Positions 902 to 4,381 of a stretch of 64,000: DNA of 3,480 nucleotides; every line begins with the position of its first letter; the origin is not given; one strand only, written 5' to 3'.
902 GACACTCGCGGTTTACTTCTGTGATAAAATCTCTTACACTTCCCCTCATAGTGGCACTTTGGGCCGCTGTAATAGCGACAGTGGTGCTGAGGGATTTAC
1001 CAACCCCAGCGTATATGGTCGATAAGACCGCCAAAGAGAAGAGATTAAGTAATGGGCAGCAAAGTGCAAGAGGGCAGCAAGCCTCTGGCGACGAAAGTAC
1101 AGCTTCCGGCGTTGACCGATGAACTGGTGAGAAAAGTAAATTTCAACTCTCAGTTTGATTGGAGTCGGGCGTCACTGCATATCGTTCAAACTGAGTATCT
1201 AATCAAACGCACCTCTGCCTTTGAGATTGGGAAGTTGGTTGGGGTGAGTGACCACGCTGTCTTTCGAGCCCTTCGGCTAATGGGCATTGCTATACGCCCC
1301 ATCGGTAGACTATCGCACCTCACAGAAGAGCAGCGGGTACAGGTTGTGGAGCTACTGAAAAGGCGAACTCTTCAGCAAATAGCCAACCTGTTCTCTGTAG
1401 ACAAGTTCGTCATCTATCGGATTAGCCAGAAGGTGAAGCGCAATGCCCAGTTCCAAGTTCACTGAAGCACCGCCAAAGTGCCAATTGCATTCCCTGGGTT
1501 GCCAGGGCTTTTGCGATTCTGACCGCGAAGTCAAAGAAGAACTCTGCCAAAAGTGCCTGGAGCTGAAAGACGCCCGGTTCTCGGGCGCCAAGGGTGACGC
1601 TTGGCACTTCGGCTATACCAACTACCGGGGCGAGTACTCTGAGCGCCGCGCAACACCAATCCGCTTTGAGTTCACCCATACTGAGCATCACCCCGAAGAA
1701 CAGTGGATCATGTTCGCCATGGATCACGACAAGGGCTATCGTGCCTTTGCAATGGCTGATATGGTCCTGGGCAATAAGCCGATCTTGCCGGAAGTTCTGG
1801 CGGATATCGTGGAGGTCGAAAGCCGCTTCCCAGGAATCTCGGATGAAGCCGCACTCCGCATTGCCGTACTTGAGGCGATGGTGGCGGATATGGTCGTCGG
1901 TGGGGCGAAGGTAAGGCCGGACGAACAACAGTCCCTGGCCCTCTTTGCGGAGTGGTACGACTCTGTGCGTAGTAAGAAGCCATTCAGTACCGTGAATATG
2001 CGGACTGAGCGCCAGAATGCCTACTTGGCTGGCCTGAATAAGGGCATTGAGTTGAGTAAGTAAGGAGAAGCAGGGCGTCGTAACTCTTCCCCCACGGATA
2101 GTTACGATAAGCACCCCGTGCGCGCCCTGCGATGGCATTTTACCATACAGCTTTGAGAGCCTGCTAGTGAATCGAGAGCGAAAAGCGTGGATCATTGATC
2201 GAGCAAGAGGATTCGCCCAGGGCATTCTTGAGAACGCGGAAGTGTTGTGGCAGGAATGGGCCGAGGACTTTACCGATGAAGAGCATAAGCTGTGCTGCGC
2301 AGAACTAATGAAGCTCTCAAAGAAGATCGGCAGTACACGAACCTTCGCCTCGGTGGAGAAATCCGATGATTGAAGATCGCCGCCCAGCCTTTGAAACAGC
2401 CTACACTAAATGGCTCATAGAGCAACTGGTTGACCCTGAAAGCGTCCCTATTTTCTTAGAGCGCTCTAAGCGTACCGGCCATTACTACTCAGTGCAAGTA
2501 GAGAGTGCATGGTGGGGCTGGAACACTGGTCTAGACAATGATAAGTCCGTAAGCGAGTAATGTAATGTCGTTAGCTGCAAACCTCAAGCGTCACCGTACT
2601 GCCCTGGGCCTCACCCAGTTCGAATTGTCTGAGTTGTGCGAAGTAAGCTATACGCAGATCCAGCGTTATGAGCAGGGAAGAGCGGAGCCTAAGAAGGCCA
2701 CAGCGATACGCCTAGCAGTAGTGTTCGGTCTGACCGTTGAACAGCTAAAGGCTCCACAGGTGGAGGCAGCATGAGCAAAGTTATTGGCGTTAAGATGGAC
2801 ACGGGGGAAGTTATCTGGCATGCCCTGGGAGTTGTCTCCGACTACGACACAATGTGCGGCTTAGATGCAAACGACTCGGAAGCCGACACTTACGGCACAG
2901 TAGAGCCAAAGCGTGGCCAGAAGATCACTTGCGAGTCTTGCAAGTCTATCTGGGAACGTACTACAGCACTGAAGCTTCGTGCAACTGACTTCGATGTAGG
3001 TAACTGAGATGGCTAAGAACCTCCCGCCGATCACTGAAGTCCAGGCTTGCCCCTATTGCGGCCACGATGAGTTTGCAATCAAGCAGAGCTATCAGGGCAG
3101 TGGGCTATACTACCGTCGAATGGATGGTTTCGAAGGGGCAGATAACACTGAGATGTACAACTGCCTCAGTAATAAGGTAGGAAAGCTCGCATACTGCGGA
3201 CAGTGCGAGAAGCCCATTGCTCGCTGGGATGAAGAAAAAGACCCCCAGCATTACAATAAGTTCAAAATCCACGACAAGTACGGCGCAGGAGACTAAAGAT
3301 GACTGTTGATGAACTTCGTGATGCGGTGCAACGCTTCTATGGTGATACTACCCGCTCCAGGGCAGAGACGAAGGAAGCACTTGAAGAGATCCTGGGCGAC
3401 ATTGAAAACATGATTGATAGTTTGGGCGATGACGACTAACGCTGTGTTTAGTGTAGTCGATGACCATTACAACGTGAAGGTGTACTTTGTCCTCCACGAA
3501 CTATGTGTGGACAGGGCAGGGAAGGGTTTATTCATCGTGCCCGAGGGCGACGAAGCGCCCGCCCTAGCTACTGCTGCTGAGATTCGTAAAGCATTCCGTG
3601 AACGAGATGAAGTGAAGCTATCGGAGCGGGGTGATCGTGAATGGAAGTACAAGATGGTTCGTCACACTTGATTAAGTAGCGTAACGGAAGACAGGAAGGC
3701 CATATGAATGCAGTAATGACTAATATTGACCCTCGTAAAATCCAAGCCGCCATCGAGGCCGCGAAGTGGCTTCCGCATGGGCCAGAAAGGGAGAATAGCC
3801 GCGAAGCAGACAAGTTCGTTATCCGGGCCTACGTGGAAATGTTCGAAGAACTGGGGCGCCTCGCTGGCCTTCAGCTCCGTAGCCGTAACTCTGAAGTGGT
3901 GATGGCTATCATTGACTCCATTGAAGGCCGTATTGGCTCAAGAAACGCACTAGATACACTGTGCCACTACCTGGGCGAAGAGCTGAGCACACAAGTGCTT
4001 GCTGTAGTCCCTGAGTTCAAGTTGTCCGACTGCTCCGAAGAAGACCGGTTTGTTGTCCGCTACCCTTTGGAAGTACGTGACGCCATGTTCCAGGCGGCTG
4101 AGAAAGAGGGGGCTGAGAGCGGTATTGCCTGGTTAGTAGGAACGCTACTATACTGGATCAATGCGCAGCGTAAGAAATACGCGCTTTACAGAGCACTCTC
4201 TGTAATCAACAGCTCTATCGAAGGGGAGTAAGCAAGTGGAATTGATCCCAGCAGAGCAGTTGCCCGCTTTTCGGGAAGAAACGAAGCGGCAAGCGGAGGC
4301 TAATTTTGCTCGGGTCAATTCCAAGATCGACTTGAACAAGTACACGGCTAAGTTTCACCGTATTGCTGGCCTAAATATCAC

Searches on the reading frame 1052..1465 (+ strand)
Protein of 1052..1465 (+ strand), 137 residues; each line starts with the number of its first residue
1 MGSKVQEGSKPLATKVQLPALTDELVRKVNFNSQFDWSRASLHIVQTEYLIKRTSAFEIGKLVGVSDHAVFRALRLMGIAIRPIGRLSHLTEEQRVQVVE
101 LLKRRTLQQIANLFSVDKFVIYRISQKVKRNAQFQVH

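Call 21: find_encoding_contigs(protein=window:1052-1465:+, flank=10000, max_places=4)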
Protein window:1052-1465:+ (137 aa): 4 contigs read that carry it; 2 places shown.
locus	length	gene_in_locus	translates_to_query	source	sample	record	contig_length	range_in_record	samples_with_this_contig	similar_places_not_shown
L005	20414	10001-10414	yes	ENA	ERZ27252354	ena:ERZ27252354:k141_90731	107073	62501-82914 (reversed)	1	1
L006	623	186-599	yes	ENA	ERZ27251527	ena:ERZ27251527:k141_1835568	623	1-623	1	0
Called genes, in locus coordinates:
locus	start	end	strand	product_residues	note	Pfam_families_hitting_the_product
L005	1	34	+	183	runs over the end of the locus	-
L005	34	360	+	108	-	-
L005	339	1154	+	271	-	PF00149:Metallophos (weak)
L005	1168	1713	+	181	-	-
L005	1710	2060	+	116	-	PF03819:MazG (weak)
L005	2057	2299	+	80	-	-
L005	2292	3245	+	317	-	-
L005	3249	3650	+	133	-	-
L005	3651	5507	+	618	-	PF00317:Ribonuc_red_lgN (weak), PF02867:Ribonuc_red_lgC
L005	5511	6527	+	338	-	PF00268:Ribonuc_red_sm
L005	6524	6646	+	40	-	-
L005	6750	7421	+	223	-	PF00149:Metallophos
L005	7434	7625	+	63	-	-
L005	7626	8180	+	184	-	-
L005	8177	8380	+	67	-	-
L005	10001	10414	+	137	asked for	-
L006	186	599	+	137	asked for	-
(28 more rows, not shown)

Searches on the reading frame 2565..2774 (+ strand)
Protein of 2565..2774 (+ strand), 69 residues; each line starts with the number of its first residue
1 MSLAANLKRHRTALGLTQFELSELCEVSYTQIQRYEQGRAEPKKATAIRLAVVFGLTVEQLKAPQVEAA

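Call 120: search_protein_families(library=phrogs, proteins=[window:2565-2774:+], max_evalue=0.001)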
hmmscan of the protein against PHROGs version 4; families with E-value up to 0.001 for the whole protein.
window:2565-2774:+ (69 aa): 15 families
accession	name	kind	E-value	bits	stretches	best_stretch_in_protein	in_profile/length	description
phrog_8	-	transcription regulation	9.5e-11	42.7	1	1-59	75-133/346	transcriptional regulator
phrog_4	-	transcription regulation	1.6e-10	41.6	1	1-61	135-191/400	transcriptional repressor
phrog_3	-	transcription regulation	1e-09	39.7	1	1-61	87-145/430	transcriptional repressor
phrog_5823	-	transcription regulation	3.9e-09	37.1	1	1-63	5-68/404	transcriptional regulator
phrog_2104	-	unknown function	4.1e-08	34.4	1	6-53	43-90/103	-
phrog_2439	-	transcription regulation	1.3e-07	31.9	1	5-61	10-66/367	transcriptional regulator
phrog_4836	-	transcription regulation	3.2e-07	31.1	1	2-58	75-131/194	CII-like regulator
phrog_2967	-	transcription regulation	7.9e-07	29.8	1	3-58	11-66/225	transcriptional regulator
phrog_2328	-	transcription regulation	1.6e-06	28.9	1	4-59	17-72/128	transcriptional repressor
phrog_7950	-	transcription regulation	3.1e-06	28.2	1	5-41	10-46/68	transcriptional repressor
phrog_1373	-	transcription regulation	1.3e-05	26.3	1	7-63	68-124/166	transcriptional regulator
phrog_7241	-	transcription regulation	7.4e-05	23.8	1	7-61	66-120/122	transcriptional regulator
phrog_147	-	transcription regulation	0.00018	22.9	1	2-50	4-53/100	transcriptional regulator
phrog_4739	-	unknown function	0.00026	21.6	1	4-55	69-120/167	-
phrog_14076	-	transcription regulation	0.00057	21.4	1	6-51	17-64/86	transcriptional regulator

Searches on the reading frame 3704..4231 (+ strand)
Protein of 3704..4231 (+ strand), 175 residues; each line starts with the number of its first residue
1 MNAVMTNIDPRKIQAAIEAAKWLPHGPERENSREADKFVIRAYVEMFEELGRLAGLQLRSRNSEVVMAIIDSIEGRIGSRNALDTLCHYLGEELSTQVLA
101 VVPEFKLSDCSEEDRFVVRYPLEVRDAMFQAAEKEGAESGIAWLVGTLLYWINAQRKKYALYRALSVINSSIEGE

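Call 120: search_protein_families(library=phrogs, proteins=[window:3704-4231:+], max_evalue=0.001)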
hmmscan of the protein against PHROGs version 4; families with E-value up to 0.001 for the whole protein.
window:3704-4231:+ (175 aa): 6 families
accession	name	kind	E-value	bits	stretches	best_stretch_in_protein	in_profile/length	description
phrog_3178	-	transcription regulation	1.8e-08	35.8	0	28-77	2-51/125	Arc-like DNA binding domain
phrog_38161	-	transcription regulation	2.9e-08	34.6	1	31-78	5-52/137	Arc-like transcriptional regulator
phrog_1287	-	unknown function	3.2e-07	31.8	0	31-78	5-52/115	-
phrog_2685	-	other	2.5e-06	28.9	0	30-77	13-60/161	partition protein ATPase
phrog_7906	-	transcription regulation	8.5e-06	27.5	0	30-82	4-56/111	Arc-like transcriptional regulator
phrog_795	-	other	2.9e-05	25.3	0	29-77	11-59/116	partition protein ATPase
